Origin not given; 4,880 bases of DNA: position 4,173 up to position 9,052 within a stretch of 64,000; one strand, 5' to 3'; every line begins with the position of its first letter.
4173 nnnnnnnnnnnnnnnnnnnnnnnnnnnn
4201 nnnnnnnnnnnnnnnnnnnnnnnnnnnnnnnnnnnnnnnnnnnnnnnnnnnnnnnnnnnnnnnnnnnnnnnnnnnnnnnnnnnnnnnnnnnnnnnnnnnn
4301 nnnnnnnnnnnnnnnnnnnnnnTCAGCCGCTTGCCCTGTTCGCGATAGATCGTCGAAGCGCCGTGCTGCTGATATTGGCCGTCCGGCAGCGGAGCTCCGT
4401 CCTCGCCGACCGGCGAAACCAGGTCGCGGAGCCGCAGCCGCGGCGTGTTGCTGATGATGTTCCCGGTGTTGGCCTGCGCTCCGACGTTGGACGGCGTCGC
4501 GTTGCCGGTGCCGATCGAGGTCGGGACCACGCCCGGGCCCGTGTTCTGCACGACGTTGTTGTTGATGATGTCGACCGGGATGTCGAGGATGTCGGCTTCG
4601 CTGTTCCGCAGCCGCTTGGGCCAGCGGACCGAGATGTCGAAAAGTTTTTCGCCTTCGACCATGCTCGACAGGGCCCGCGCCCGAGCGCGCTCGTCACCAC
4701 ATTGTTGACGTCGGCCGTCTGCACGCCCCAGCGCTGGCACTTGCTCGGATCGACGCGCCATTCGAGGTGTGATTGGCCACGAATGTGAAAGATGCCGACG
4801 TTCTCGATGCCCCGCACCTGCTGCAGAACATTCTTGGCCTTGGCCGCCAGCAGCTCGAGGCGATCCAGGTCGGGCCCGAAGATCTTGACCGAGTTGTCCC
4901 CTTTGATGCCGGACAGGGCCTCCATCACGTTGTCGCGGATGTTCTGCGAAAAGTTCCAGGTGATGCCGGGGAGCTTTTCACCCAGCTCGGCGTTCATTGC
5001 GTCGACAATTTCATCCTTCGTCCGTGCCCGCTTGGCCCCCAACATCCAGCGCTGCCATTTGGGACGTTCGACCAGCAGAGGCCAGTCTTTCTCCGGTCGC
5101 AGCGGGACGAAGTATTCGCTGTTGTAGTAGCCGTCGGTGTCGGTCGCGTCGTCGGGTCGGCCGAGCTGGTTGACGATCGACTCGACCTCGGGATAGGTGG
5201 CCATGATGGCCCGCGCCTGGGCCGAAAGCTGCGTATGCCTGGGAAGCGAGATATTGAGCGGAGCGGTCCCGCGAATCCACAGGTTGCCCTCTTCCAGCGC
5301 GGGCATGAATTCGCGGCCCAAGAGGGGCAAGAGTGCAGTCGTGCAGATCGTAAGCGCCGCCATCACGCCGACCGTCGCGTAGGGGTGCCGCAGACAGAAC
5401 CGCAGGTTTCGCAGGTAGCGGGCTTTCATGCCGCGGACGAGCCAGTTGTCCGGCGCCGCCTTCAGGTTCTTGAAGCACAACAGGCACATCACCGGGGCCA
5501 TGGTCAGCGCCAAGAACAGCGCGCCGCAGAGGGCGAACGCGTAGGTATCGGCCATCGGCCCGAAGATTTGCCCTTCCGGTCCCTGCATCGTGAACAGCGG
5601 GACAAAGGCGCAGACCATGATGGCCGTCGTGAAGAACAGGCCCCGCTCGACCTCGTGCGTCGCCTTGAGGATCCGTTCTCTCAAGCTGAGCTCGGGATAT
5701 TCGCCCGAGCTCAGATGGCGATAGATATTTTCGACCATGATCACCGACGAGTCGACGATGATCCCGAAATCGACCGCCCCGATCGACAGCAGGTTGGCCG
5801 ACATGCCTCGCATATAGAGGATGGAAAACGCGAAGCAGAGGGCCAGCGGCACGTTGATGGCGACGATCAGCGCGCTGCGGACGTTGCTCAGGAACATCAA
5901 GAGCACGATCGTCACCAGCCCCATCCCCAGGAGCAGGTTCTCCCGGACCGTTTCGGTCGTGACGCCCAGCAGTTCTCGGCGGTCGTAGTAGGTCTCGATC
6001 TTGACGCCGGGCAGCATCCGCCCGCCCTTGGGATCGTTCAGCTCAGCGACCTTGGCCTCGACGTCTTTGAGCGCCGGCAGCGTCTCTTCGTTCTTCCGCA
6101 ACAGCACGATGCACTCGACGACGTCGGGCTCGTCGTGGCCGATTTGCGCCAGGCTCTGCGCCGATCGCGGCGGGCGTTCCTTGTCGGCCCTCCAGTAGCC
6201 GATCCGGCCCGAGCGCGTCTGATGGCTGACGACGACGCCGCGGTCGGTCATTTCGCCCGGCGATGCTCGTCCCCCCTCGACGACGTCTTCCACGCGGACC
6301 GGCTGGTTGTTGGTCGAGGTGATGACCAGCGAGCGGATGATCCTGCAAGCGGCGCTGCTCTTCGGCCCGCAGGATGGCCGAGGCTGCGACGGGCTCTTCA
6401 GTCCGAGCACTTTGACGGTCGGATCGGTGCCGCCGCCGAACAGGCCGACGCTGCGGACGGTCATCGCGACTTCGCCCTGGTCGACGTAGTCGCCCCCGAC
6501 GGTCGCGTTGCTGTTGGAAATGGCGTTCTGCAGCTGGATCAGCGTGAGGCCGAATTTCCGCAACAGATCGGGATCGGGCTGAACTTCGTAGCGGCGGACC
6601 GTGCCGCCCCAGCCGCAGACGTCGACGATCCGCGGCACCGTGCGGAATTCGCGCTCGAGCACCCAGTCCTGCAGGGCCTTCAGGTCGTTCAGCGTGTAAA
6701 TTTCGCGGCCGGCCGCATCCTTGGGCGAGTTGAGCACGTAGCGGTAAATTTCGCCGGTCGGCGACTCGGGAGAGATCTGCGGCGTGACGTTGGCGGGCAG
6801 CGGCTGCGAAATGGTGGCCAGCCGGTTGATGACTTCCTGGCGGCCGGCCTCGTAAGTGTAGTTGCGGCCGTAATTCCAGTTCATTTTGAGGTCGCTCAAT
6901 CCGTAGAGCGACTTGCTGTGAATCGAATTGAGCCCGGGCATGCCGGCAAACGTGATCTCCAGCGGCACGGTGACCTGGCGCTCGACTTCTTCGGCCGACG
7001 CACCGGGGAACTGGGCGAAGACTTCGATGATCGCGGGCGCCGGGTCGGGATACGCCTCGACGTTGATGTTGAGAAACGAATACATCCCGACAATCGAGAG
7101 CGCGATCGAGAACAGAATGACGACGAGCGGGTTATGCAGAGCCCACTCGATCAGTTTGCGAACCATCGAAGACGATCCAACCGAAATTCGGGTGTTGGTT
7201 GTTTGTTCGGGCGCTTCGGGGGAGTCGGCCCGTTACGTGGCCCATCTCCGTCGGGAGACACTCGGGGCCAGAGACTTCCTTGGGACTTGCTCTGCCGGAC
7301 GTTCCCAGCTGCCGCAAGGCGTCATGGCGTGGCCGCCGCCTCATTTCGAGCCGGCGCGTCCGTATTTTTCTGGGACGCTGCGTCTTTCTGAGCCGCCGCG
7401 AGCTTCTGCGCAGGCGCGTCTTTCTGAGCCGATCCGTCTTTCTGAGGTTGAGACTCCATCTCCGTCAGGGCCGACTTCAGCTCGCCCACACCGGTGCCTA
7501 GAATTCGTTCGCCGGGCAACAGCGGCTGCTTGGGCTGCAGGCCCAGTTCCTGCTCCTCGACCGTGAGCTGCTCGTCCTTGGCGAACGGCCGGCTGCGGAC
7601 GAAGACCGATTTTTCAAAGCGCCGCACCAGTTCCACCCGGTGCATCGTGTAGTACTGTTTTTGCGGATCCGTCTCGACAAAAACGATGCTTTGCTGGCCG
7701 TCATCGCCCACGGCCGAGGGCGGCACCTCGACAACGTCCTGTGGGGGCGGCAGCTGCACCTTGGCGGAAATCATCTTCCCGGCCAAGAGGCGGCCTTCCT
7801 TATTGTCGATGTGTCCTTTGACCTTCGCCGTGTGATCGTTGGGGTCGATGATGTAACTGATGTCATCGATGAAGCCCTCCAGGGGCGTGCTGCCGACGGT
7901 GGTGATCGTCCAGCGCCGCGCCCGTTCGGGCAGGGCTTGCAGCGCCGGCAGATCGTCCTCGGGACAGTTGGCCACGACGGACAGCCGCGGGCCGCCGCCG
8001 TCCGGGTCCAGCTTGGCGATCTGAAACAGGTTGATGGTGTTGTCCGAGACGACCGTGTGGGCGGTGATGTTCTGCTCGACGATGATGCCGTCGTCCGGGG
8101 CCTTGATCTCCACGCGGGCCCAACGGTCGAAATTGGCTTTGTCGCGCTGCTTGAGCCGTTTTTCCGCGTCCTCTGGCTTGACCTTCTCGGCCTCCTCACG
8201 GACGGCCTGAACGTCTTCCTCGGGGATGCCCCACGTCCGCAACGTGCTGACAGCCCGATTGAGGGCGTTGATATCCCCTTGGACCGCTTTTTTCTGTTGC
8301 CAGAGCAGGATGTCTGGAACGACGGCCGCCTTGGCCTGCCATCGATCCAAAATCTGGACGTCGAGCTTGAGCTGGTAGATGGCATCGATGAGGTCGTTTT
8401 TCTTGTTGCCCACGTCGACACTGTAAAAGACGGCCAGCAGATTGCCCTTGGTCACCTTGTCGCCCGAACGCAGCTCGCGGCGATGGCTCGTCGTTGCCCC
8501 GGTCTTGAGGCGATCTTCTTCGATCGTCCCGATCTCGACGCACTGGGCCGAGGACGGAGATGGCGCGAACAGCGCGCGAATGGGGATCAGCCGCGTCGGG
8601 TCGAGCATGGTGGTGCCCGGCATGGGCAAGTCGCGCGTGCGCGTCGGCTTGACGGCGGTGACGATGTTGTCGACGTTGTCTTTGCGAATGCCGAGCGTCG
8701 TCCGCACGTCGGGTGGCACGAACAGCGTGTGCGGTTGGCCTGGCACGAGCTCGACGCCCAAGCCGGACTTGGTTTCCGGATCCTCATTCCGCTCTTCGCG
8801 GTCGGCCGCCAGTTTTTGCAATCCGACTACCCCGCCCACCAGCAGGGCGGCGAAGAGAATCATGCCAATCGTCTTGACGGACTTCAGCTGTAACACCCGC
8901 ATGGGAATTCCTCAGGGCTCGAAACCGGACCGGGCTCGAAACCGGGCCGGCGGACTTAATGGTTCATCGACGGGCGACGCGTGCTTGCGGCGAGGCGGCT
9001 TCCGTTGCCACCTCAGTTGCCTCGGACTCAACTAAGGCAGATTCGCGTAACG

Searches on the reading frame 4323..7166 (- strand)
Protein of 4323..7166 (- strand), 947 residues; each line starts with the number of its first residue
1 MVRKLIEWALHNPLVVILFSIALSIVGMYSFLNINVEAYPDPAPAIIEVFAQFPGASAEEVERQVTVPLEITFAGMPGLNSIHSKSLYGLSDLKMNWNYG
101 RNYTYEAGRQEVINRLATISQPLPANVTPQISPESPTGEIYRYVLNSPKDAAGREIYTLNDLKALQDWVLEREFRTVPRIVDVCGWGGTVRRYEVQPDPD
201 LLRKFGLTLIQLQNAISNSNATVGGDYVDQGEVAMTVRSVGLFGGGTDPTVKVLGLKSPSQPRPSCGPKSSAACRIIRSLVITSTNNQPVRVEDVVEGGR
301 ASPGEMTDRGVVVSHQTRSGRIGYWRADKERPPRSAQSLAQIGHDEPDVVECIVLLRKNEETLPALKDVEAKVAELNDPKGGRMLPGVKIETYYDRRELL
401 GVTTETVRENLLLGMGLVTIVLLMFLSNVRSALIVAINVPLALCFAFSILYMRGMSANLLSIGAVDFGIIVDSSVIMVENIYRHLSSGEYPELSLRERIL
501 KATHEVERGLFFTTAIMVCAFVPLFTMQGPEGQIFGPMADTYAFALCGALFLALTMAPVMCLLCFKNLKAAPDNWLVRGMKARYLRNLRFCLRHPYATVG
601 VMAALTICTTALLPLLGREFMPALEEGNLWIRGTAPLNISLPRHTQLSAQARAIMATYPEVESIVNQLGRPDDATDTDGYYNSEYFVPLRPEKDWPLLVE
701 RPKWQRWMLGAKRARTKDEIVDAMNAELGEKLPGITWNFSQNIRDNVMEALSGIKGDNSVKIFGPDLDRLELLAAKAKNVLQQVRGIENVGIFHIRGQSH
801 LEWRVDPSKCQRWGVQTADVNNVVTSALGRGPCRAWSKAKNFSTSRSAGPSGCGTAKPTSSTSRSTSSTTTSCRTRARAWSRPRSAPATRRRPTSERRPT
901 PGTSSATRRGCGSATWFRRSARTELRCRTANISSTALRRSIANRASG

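Call 14: search_protein_families(library=pfam, proteins=[window:4323-7166:-], max_evalue=0.1)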
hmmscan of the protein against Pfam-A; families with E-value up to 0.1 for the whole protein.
window:4323-7166:- (947 aa): 1 family
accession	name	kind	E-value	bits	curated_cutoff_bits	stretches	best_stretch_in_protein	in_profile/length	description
PF00873.25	ACR_tran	-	2.5e-128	429.8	28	2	347-829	277-744/1021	AcrB/AcrD/AcrF family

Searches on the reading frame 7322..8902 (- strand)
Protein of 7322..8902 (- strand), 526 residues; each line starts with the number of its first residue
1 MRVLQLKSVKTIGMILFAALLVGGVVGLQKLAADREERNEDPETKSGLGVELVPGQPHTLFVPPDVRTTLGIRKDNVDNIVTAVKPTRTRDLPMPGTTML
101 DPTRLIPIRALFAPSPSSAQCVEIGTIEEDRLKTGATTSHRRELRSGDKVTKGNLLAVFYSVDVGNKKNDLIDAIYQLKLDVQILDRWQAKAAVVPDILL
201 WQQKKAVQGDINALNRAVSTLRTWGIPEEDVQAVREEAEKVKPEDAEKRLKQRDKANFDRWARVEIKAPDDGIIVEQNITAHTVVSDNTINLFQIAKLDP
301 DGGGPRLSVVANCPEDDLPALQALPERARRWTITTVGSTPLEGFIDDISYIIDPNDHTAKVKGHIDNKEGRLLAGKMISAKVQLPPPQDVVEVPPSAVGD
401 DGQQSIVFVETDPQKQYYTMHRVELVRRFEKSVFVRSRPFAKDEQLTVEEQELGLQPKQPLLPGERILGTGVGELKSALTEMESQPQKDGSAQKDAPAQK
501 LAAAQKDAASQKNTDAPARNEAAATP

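Call 14: search_protein_families(library=pfam, proteins=[window:7322-8902:-], max_evalue=0.1)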
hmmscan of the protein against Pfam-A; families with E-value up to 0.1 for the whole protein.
window:7322-8902:- (526 aa): 2 families
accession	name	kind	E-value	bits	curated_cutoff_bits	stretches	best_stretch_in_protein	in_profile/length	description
PF16576.10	HlyD_D23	-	8e-14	51.9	30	1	146-375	38-211/214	Barrel-sandwich domain of CusB or HlyD membrane-fusion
PF13437.12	HlyD_3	-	1.3e-05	26.3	22.2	1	266-373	2-104/106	HlyD family secretion protein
